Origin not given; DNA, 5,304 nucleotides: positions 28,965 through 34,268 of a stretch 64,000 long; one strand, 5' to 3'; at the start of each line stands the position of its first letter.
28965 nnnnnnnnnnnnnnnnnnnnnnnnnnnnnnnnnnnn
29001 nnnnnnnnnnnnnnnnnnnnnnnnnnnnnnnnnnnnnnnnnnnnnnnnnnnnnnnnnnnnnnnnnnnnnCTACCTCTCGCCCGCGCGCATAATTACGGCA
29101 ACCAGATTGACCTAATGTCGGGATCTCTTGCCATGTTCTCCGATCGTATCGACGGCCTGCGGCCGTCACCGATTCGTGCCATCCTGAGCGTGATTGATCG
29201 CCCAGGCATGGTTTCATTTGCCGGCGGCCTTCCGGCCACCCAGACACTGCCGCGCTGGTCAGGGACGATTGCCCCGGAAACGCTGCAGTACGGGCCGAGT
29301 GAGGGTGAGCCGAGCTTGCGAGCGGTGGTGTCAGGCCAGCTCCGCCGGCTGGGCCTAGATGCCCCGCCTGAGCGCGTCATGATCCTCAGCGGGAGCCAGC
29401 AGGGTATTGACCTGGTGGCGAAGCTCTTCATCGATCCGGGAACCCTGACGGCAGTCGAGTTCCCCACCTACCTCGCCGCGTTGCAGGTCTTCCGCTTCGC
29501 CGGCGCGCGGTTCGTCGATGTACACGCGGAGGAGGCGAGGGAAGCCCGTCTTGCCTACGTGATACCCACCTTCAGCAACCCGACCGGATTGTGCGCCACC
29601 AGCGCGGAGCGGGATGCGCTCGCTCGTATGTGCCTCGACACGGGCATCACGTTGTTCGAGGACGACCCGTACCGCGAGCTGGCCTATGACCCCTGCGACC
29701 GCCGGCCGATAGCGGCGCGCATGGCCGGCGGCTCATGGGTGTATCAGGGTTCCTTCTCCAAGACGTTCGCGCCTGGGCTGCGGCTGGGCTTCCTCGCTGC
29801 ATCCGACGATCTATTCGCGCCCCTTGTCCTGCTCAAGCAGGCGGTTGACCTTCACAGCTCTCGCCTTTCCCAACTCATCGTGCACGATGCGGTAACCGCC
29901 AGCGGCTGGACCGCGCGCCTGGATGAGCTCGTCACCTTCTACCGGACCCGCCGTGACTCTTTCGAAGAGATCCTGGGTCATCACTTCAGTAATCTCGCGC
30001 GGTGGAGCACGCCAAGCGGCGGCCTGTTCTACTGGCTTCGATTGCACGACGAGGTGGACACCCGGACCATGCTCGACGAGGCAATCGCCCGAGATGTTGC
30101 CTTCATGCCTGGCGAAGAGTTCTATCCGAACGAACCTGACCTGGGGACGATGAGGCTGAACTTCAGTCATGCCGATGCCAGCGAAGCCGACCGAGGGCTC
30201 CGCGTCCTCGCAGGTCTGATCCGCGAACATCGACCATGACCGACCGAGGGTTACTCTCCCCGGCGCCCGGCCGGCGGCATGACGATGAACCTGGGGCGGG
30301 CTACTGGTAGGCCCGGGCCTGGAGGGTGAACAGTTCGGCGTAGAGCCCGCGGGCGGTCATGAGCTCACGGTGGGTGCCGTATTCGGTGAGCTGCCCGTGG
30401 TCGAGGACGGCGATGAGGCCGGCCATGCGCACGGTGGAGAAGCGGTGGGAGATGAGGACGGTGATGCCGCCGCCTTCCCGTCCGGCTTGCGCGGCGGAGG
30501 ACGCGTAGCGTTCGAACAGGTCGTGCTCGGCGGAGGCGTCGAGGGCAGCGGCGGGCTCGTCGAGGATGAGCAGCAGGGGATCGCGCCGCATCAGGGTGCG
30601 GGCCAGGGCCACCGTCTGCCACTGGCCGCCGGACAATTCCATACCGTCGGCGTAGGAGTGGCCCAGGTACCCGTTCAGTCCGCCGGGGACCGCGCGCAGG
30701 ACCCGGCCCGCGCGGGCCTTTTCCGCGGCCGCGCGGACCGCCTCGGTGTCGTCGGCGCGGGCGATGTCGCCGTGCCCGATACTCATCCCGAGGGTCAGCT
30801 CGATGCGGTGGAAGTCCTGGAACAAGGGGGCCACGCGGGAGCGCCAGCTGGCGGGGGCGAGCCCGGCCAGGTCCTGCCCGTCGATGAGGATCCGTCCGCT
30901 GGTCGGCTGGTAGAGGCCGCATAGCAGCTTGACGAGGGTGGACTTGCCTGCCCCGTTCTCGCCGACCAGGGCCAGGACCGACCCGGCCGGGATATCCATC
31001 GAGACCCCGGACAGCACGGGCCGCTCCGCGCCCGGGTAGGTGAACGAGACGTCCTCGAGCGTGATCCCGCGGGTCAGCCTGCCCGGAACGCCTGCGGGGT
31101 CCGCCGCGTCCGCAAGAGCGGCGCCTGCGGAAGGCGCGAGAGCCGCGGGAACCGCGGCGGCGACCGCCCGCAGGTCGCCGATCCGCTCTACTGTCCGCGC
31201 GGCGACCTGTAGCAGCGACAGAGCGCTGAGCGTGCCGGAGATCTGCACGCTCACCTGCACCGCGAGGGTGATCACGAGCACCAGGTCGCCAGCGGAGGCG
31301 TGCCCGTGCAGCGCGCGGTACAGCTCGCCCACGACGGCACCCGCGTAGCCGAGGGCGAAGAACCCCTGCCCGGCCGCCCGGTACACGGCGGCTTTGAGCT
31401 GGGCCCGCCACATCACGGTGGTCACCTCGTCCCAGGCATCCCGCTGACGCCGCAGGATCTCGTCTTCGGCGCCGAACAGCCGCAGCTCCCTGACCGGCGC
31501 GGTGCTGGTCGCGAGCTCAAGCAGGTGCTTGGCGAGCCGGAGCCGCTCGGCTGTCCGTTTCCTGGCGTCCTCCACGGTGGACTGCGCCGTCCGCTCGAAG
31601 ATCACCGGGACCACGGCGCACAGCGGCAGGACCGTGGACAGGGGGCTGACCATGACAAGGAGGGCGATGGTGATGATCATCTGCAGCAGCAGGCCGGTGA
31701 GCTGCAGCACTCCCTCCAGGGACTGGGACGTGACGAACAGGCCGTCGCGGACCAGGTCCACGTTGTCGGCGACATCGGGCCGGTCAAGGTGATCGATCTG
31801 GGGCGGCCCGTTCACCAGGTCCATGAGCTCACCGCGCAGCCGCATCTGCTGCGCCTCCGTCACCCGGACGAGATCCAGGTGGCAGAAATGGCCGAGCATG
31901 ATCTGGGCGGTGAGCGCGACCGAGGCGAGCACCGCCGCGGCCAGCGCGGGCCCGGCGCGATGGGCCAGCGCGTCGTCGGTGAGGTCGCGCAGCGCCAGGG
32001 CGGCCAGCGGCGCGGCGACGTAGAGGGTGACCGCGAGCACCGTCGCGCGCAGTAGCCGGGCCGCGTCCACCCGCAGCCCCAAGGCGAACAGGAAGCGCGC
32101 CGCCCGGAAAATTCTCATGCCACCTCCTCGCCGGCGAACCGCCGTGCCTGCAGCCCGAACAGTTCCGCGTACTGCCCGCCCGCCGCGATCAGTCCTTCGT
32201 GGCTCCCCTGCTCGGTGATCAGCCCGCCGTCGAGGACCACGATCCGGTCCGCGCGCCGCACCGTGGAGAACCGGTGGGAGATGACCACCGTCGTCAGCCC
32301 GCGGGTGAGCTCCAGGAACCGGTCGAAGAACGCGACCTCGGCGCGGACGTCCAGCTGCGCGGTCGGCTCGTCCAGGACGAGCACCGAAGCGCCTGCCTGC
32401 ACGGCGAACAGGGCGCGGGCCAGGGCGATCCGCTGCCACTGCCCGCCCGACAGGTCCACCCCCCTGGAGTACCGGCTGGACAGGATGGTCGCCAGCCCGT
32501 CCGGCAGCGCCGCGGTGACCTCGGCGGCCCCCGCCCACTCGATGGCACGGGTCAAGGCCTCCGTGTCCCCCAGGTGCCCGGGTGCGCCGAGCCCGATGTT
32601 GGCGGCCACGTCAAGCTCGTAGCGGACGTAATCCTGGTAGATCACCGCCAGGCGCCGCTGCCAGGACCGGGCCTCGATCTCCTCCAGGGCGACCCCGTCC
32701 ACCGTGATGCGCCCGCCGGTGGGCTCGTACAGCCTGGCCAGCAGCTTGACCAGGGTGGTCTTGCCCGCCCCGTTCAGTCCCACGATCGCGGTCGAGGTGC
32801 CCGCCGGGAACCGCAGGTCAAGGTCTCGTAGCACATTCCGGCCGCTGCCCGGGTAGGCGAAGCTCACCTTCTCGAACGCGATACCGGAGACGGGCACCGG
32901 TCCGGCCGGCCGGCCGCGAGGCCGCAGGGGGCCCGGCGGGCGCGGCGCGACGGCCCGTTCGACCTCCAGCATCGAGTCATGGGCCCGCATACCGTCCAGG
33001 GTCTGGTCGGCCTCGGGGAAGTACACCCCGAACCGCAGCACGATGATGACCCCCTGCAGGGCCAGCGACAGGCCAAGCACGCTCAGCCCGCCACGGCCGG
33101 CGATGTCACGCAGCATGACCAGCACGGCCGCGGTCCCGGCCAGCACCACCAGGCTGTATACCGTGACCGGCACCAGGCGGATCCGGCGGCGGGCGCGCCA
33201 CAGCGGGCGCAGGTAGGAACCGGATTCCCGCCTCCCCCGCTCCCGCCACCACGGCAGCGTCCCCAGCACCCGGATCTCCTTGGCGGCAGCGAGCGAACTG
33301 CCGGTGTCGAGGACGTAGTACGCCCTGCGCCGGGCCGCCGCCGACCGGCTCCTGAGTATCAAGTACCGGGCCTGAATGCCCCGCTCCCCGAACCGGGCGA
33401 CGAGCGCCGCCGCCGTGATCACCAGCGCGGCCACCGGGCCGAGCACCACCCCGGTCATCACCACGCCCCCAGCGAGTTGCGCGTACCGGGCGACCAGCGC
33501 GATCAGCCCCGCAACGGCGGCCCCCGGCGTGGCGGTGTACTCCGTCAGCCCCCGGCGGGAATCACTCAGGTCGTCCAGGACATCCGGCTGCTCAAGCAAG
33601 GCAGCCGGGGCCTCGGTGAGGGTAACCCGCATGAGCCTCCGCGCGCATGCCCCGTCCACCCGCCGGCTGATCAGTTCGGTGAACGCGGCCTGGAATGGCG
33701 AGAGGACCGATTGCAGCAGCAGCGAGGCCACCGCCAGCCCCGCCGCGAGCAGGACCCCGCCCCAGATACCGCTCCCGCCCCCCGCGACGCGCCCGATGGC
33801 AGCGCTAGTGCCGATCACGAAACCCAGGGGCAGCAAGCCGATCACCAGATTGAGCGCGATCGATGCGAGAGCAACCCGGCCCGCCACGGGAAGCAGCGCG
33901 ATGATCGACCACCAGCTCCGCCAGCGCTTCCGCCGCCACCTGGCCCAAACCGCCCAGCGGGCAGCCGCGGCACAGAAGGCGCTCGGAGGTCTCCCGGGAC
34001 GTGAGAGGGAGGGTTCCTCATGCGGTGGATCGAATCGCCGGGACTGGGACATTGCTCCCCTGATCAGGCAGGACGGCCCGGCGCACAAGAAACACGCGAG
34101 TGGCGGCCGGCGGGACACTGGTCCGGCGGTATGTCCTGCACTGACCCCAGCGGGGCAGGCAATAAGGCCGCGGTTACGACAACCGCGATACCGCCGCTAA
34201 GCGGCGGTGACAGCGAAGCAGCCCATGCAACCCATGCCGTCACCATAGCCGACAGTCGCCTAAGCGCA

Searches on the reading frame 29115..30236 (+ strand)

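Call 14: search_protein_families(library=pfam, proteins=[window:29115-30236:+], max_evalue=0.001)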
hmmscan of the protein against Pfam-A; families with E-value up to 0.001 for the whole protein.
window:29115-30236:+ (374 aa): 2 families
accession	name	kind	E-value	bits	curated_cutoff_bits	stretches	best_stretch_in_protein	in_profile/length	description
PF00155.27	Aminotran_1_2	-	1.2e-23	84.3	19.7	1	54-363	33-359/361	Aminotransferase class I and II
PF12897.13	Asp_aminotransf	-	1.4e-05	24.6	27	1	148-359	177-399/421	Aspartate amino-transferase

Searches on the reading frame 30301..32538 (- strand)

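Call 14: search_protein_families(library=pfam, proteins=[window:30301-32538:-], max_evalue=0.001)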
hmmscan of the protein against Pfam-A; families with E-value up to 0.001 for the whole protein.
window:30301-32538:- (745 aa): 2 families
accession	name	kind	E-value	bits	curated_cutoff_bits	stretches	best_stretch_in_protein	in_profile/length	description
PF00005.33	ABC_tran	-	3.6e-29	102.5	25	1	509-663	1-136/137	ABC transporter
PF00664.28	ABC_membrane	-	3e-06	27.6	28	1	166-430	5-271/274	ABC transporter transmembrane region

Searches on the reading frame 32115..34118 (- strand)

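Call 14: search_protein_families(library=pfam, proteins=[window:32115-34118:-], max_evalue=0.001)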
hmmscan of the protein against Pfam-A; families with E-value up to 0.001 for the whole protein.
window:32115-34118:- (667 aa): 3 families
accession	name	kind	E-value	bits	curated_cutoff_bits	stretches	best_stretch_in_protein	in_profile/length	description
PF00005.33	ABC_tran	-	2.5e-26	93.4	25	1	430-587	1-137/137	ABC transporter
PF13304.12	AAA_21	-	3.4e-07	31.1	27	0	443-463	2-22/304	AAA domain, putative AbiEii toxin, Type IV TA system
PF02463.25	SMC_N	-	2.6e-06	27.5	40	0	555-627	136-209/220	RecF/RecN/SMC N terminal domain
